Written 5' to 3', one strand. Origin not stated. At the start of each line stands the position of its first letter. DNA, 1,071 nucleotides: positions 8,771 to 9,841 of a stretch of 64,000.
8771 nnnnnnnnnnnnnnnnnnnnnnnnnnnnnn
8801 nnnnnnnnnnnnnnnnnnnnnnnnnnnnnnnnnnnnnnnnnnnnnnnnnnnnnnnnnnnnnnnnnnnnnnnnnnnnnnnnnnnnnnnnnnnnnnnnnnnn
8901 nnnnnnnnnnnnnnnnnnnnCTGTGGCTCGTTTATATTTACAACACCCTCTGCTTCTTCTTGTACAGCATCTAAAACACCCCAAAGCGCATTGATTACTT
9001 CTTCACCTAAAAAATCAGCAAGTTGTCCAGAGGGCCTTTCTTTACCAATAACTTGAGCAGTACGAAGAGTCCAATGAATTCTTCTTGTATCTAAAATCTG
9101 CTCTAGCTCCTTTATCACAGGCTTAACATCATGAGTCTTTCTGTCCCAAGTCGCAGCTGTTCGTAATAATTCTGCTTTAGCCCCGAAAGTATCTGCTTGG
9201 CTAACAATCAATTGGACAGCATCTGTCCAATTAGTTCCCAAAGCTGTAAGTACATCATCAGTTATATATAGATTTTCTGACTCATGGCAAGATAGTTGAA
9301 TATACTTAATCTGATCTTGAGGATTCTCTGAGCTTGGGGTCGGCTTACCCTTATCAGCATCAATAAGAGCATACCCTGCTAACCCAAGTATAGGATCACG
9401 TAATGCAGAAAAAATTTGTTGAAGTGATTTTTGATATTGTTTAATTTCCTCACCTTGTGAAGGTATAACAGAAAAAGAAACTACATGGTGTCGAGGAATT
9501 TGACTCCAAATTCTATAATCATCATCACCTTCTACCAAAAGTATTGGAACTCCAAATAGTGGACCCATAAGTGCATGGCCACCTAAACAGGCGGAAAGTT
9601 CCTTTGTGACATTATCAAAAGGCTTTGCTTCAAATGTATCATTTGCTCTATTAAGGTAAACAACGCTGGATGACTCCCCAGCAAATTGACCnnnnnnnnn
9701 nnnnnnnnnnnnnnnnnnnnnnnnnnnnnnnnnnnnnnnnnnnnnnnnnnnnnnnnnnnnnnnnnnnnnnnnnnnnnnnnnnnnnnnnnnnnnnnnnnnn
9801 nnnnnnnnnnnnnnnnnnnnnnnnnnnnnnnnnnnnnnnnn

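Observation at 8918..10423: Stand-alone OLD-family ATPase/TOPRIM nuclease in the island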

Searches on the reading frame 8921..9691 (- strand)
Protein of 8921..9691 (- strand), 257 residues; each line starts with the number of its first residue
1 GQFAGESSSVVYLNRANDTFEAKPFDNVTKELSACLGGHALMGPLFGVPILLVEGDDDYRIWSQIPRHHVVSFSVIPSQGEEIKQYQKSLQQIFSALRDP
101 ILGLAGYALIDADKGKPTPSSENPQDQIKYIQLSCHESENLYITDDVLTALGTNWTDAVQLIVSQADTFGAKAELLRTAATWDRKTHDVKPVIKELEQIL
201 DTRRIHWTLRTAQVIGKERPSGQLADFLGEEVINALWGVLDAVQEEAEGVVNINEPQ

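Call 7: search_protein_families(library=pfam, proteins=[window:8921-9691:-], max_evalue=10)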
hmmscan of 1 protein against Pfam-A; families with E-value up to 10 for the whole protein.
seq(257 aa): 3 families
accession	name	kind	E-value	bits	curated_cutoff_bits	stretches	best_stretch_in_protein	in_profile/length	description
PF14491.11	DUF4435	-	0.042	14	27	1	50-149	4-96/238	Protein of unknown function (DUF4435)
PF11536.14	DUF3226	-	0.044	14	27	1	50-136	3-82/208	Protein of unknown function (DUF3226)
PF00617.24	RasGEF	-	0.27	11.5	23.1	0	175-212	101-138/181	RasGEF domain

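Call 8: search_protein_families(library=padloc, proteins=[window:8921-9691:-], max_evalue=10)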
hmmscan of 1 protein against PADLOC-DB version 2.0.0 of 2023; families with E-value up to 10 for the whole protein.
seq(257 aa): 2 families
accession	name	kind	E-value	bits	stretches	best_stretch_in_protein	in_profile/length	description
PDLC02983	AriB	-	0.0003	19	1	50-150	4-98/236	-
PDLC04623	PDC-M38B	-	0.0087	13.8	1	50-104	5-60/219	-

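Call 36: predict_structure(alignment_id=A3)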
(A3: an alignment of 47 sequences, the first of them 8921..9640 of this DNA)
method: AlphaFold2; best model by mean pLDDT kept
length: 240 residues; sequences in the alignment: 47
mean_pLDDT: 91.0   pTM: 0.86
mean pLDDT of the five models: 91.0, 88.0, 88.0, 84.6, 84.3
residues with pLDDT >= 90: 182; 70-90: 33; 50-70: 25; < 50: 0
segments of 3 or more residues with pLDDT < 50: none
pLDDT, mean of each block of 10 residues (from residue 1): 81 82 66 94 95 94 94 93 93 96 96 98 97 97 98 98 98 97 92 96 98 98 73 62
secondary structure, 60 per line:
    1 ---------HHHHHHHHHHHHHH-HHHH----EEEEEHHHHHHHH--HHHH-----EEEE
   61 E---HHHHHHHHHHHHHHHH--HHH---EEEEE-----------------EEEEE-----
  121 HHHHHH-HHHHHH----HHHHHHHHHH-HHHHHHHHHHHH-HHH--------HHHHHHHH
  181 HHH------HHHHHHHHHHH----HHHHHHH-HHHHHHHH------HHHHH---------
elements in order: H10-23 H25-28 E33-37 H38-45 H48-51 E57-61 H65-80 E89-93 E111-115 H121-126 H128-133 H138-147 H149-160 H173-183 H190-200 H205-211 H213-220 H227-231

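Call 38: fold_search(model_id=the predicted structure, library=pdb)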
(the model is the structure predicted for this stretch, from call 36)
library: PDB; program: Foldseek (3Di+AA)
matches with E <= 10: 601; with E <= 0.001: 0
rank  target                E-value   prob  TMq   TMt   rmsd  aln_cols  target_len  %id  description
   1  8ux9_A                2.8e-02  0.51  0.23  0.20   8.7       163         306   15  Asymmetric unit of the PARIS Immune Complex at 3.2 Angstrom Resolution (released 2024-09-18)
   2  3hmq                  6.2e-02  0.20  0.22  0.21  19.9       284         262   10  1.9 Angstrom resolution crystal structure of a NAD synthetase (nadE) from Salmonella typhimurium LT2 in complex with NAD (released 2009-06-16)
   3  8v46_D                7.9e-02  0.23  0.24  0.20  13.3       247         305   15  CryoEM structure of AriA-AriB complex (Form I) (released 2024-06-26)
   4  3gdw_A                1.2e-01  0.33  0.22  0.35  11.4       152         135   10  Crystal structure of sigma-54 interaction domain protein from Enterococcus faecalis (released 2009-03-10)
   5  5nfq                  1.2e-01  0.11  0.18  0.16  13.8       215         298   12  Novel epoxide hydrolases belonging to the alpha/beta hydrolases superfamily in metagenomes from hot environments (released 2018-05-16)
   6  3bed_A                1.4e-01  0.28  0.22  0.34  12.8       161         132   14  Mannose/sorbose specific IIA subunit of phosphotransferase system from Enterococcus faecalis (released 2007-11-27)
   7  1yio                  1.5e-01  0.12  0.17  0.20  18.6       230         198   12  Crystallographic structure of response regulator StyR from Pseudomonas fluorescens (released 2005-09-27)
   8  1kq3                  1.8e-01  0.08  0.18  0.14  14.6       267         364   10  CRYSTAL STRUCTURE OF A GLYCEROL DEHYDROGENASE (TM0423) FROM THERMOTOGA MARITIMA AT 1.5 A RESOLUTION (released 2002-02-27)
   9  3gx1_A                2.2e-01  0.28  0.23  0.36  10.2       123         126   16  Crystal structure of a domain of lin1832 from Listeria innocua (released 2009-04-21)
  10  1vh0_D                2.2e-01  0.14  0.16  0.21   9.4       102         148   17  Crystal structure of a hypothetical protein (released 2003-11-25)
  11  3bed_B                2.3e-01  0.23  0.22  0.34  12.8       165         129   12  Mannose/sorbose specific IIA subunit of phosphotransferase system from Enterococcus faecalis (released 2007-11-27)
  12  1y1l_A                2.3e-01  0.15  0.16  0.26  10.5       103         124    9  Crystal structure of arsenate reductase from Archaeoglobus fulgidus DSM 4304, structural genomics (released 2004-11-30)
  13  3c3j_A                2.3e-01  0.13  0.22  0.16  15.1       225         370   12  Crystal structure of tagatose-6-phosphate ketose/aldose isomerase from Escherichia coli (released 2008-02-19)
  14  8v2t                  2.6e-01  0.06  0.16  0.18  17.6       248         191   10  Phosphoheptose isomerase GMHA from Burkholderia pseudomallei bound to inhibitor Mut148591 (released 2023-12-06)
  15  8v4j                  2.6e-01  0.06  0.16  0.18  17.6       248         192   10  Phosphoheptose isomerase GMHA from Burkholderia pseudomallei bound to inhibitor Mut148233 (released 2023-12-13)
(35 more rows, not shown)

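Call 43: search_solved_structures(query=A4, max_evalue=10, show_alignments=4)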
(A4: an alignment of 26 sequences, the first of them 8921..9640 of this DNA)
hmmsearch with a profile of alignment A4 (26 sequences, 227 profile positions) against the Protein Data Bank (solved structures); distinct sequences matched with E-value up to 10: 6.
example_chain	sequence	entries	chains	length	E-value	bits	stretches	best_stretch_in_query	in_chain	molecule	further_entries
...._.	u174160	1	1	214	0.035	16.7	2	128-183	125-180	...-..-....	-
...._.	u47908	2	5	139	0.31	13.6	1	113-180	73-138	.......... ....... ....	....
1k0s_A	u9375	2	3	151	0.32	13.6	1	113-180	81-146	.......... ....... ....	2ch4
4jpb_W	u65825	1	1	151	0.37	13.4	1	113-180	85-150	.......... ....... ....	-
1p68_A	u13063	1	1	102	0.43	13.2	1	128-189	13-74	De novo designed protein S-824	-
1hi9_A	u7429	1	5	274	0.57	12.8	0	86-133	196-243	DIPEPTIDE TRANSPORT PROTEIN DPPA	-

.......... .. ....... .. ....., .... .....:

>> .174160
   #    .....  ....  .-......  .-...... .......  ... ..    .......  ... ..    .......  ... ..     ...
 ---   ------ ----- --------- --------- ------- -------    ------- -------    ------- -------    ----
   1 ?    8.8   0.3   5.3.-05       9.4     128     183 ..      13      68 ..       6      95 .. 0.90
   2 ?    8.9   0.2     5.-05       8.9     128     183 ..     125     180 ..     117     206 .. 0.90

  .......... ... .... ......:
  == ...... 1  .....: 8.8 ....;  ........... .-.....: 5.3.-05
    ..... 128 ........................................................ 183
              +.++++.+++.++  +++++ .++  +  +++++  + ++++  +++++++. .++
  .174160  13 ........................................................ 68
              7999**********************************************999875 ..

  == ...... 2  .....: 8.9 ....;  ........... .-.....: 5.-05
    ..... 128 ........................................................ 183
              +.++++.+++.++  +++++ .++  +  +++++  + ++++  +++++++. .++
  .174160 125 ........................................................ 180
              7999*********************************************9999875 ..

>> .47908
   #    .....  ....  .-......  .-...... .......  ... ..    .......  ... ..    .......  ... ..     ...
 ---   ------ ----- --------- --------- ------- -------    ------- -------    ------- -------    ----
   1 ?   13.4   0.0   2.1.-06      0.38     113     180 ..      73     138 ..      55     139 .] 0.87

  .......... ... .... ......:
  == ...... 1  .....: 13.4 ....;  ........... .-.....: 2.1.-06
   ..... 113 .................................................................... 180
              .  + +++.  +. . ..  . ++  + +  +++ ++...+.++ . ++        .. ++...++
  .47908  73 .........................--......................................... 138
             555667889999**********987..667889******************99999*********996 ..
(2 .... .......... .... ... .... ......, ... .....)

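Call 45: search_protein_families(library=phrogs, proteins=[window:8921-9640:-], max_evalue=0.01)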
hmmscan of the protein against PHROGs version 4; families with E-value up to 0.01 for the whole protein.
window:8921-9640:- (240 aa): 0 families

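Call 46: fold_search(model_id=the predicted structure, library=viral)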
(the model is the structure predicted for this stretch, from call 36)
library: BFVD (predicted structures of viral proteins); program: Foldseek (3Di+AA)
matches with E <= 10: 357; with E <= 0.001: 0
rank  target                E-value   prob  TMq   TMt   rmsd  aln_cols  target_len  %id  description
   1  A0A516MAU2            1.8e-01  0.15  0.18  0.20  15.4       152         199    8  (no name in the UniProt tables at hand)
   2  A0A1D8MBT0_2          2.2e-01  0.04  0.13  0.04  19.6       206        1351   13  (no name in the UniProt tables at hand)
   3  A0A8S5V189            2.4e-01  0.10  0.21  0.13  13.4       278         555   12  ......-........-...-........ exonuclease RecJ [Myoviridae sp. ctJ2i1]
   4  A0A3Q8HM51            2.9e-01  0.09  0.20  0.17  13.0       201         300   14  (no name in the UniProt tables at hand)
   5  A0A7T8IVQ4            3.5e-01  0.03  0.12  0.10  17.7       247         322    8  Putative endopeptidase family M34 [Erwinia phage pEa_SNUABM_5]
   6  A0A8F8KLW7            4.1e-01  0.06  0.17  0.10  17.4       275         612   13  Mitochondrial chaperone BCS1 [Clandestinovirus]
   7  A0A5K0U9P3            4.4e-01  0.08  0.19  0.10  13.7       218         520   13  Histidine phosphatase family protein [Yasminevirus sp. GU-2018]
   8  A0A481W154            4.6e-01  0.13  0.17  0.31  11.0       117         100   15  (no name in the UniProt tables at hand)
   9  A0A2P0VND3            5.2e-01  0.06  0.15  0.19  15.1       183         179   14  Uncharacterized protein [Tetraselmis virus 1]
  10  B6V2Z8                5.8e-01  0.18  0.22  0.28  10.3       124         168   11  Gp34.44 [Bacillus phage SP01]
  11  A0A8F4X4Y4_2          6.2e-01  0.28  0.22  0.05   7.6       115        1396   14  (no name in the UniProt tables at hand)
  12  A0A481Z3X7            6.2e-01  0.11  0.20  0.25   9.7       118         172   11  Uncharacterized protein [Pithovirus LCPAC104]
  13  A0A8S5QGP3            7.3e-01  0.13  0.21  0.13  11.7       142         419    9  Recombination and repair protein [Myoviridae sp. ctn8H20]
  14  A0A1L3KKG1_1          7.8e-01  0.04  0.18  0.05  21.6       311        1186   10  (no name in the UniProt tables at hand)
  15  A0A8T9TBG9            8.2e-01  0.18  0.23  0.41   6.4       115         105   16  (no name in the UniProt tables at hand)
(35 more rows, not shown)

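Call 48: search_protein_families(library=padloc, alignment_id=A4, max_evalue=0.1)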
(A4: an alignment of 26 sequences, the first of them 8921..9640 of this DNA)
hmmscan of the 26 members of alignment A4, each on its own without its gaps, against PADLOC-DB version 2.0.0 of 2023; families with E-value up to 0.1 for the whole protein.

A. member 1, window:8921-9640:- (240 aa): 2 families
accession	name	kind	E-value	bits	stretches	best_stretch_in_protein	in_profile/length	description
PDLC02983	AriB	-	0.00026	19.2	1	33-133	4-98/236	-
PDLC04623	PDC-M38B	-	0.0075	14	1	33-87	5-60/219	-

B. families by the number of members that match (of 26 scanned): 7 families
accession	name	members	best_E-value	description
PDLC02983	AriB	22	5.4e-07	-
PDLC02982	AriAB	9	4.7e-05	-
PDLC04143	HEC-01A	5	0.0022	-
PDLC02981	AriAB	3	0.0099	-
PDLC04623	PDC-M38B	2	0.0075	-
PDLC04624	PDC-M38B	1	0.012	-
PDLC04066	PD-T4-7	1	0.013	-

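Call 49: search_protein_families(library=pfam, alignment_id=A4, max_evalue=1)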
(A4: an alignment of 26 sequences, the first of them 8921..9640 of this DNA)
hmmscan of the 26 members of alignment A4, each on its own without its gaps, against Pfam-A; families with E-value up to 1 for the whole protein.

A. member 1, window:8921-9640:- (240 aa): 3 families
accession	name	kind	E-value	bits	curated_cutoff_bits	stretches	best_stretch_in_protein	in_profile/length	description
PF14491.11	DUF4435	-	0.036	14.2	27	1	33-132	4-96/238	Protein of unknown function (DUF4435)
PF11536.14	DUF3226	-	0.038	14.2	27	1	33-119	3-82/208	Protein of unknown function (DUF3226)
PF00617.24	RasGEF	-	0.22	11.8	23.1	0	158-195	101-138/181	RasGEF domain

B. families by the number of members that match (of 26 scanned): 9 families
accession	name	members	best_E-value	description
PF14491.11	DUF4435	17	5.4e-06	Protein of unknown function (DUF4435)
PF11536.14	DUF3226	11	0.0018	Protein of unknown function (DUF3226)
PF20469.4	OLD-like_TOPRIM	10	0.0023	Overcoming lysogenization defect protein-like, TOPRIM domain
PF17147.9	PFOR_II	1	0.096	Pyruvate:ferredoxin oxidoreductase core domain II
PF13954.11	PapC_N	1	0.11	PapC N-terminal domain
PF17107.11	SesA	1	0.14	N-terminal domain on NACHT_NTPase and P-loop NTPases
PF00617.24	RasGEF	1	0.22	RasGEF domain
PF25767.1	ARM_TBCD_2nd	1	0.25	Tubulin-specific chaperone D-like, ARM repeats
PF00202.27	Aminotran_3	1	0.34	Aminotransferase class-III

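Call 54: search_protein_representatives(alignment_id=A4)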
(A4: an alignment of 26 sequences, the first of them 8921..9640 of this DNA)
Query: 26 sequences, 227 profile positions. Proteins with E-value up to 0.001 (for the whole library): 283; up to 1e-10: 216; up to 1e-30: 62. The best 150 are listed.
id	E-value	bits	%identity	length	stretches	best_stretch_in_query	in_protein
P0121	7.8e-105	365.7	-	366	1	2-223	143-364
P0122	4.5e-95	333.8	-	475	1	3-219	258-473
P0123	6.8e-95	333.2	-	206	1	25-225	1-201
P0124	8.2e-93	326.4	-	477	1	2-221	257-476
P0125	7.3e-92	323.2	-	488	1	3-221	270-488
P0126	8.5e-92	323.0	-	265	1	2-208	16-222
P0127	9.9e-85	299.9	-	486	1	4-225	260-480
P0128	1.9e-84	299.0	-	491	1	2-222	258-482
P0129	1.2e-81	289.8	-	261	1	5-221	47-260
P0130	1.9e-80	285.9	-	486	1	3-224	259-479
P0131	2.9e-80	285.3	-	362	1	5-221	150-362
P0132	3.1e-79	282.0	-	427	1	2-222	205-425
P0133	1.3e-78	280.0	-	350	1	5-221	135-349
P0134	9.1e-78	277.1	-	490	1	4-222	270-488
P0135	3.5e-77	275.2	-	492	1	2-225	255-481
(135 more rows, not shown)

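Call 56: search_protein_families(library=pfam, alignment_id=A5, max_evalue=0.001)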
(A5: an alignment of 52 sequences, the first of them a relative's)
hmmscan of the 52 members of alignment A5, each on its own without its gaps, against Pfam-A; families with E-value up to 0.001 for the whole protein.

A. member 1, P0194 (498 aa): 3 families
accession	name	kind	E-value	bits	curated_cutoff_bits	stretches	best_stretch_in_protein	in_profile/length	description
PF13175.12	AAA_15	-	1.2e-14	55.2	32.1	1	128-246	251-373/374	AAA ATPase domain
PF13304.12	AAA_21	-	5.2e-11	43.6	27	1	92-248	142-304/304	AAA domain, putative AbiEii toxin, Type IV TA system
PF02463.25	SMC_N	-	1.1e-06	28.7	40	0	136-261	98-216/220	RecF/RecN/SMC N terminal domain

B. families by the number of members that match (of 52 scanned): 19 families
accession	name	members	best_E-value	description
PF13304.12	AAA_21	44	9.2e-24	AAA domain, putative AbiEii toxin, Type IV TA system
PF13175.12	AAA_15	44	1.7e-23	AAA ATPase domain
PF02463.25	SMC_N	43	5e-13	RecF/RecN/SMC N terminal domain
PF00005.33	ABC_tran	33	5.8e-08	ABC transporter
PF13166.12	AAA_13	10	5.3e-08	AAA domain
PF14491.11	DUF4435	9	2.3e-07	Protein of unknown function (DUF4435)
PF01637.24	ATPase_2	5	1e-06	ATPase domain predominantly from Archaea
PF13476.12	AAA_23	5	9.2e-06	AAA domain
PF11398.14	DUF2813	4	1.2e-06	Protein of unknown function (DUF2813)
PF13401.12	AAA_22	3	4.3e-05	AAA domain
PF22179.2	RickCE_cat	1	2.1e-05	RickCE-like, catalytic domain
PF00004.35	AAA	1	6.2e-05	ATPase family associated with various cellular activities (AAA)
PF02902.25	Peptidase_C48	1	8.7e-05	Ulp1 protease family, C-terminal catalytic domain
PF07693.20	KAP_NTPase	1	0.00021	KAP family P-loop domain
PF20469.4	OLD-like_TOPRIM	1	0.00027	Overcoming lysogenization defect protein-like, TOPRIM domain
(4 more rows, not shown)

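Call 57: search_protein_families(library=padloc, alignment_id=A5, max_evalue=0.00001)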
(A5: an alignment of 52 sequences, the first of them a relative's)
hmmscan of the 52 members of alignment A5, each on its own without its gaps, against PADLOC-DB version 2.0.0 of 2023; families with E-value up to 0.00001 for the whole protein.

A. member 1, P0194 (498 aa): 50 families (the best 25 are shown)
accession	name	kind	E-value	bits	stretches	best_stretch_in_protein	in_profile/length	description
PDLC02981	AriAB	-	4e-23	80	1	171-397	306-527/694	-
PDLC02979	AriA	-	6.2e-17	60.4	1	112-246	255-372/373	-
PDLC03878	NsnB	-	8.2e-13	46.8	1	56-248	113-282/345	-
PDLC00303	PtuA1|PtuA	-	5.6e-12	43.5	1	172-244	213-279/386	AAA ATPase domain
PDLC02358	Old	-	1.1e-11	42.3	1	198-321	281-407/578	Old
PDLC00091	GajA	-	1.9e-11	41.5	1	199-246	294-341/627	AAA ATPase domain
PDLC02980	AriA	-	2.3e-11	42.2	1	98-248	155-304/304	-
PDLC02335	AbiLi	-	4.2e-11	40.5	1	21-271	75-262/326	AbiLi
PDLC00072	GajA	-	4.8e-11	39.8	1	132-252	280-393/709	AAA ATPase domain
PDLC00273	PtuA1|PtuA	-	5e-11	40.2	1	171-256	199-280/375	AAA ATPase domain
PDLC02914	ATPase-Toprim_I-B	-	1.6e-09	35.5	1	195-253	196-254/443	-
PDLC00083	GajA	-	1.6e-09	34.7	1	200-246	292-338/639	AAA ATPase domain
PDLC04244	PDC-M01A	-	2.6e-09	34.4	0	170-247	321-392/482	-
PDLC00064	GajA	-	2.8e-09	34.4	1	187-272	114-199/464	AAA ATPase domain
PDLC04164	AriA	-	3.1e-09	34.8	0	166-247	163-236/253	-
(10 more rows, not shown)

B. families by the number of members that match (of 52 scanned): 156 families (the first 25 are shown)
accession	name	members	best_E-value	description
PDLC02981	AriAB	45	1.3e-30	-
PDLC03878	NsnB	45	5.2e-23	-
PDLC00273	PtuA1|PtuA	45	2.3e-18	AAA ATPase domain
PDLC00091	GajA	45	3.7e-18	AAA ATPase domain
PDLC04244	PDC-M01A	45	4.2e-18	-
PDLC00069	GajA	45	6.2e-17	AAA ATPase domain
PDLC02979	AriA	44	2.7e-25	-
PDLC02980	AriA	44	4.3e-24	-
PDLC04135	mad3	44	8.6e-22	mads_3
PDLC04164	AriA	44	3.3e-21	-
PDLC02914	ATPase-Toprim_I-B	44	1e-20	-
PDLC00303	PtuA1|PtuA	44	2.4e-18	AAA ATPase domain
PDLC02335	AbiLi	44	8.5e-17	AbiLi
PDLC00096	GajA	44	2.3e-16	AAA ATPase domain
PDLC00099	GajA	44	7e-16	AAA ATPase domain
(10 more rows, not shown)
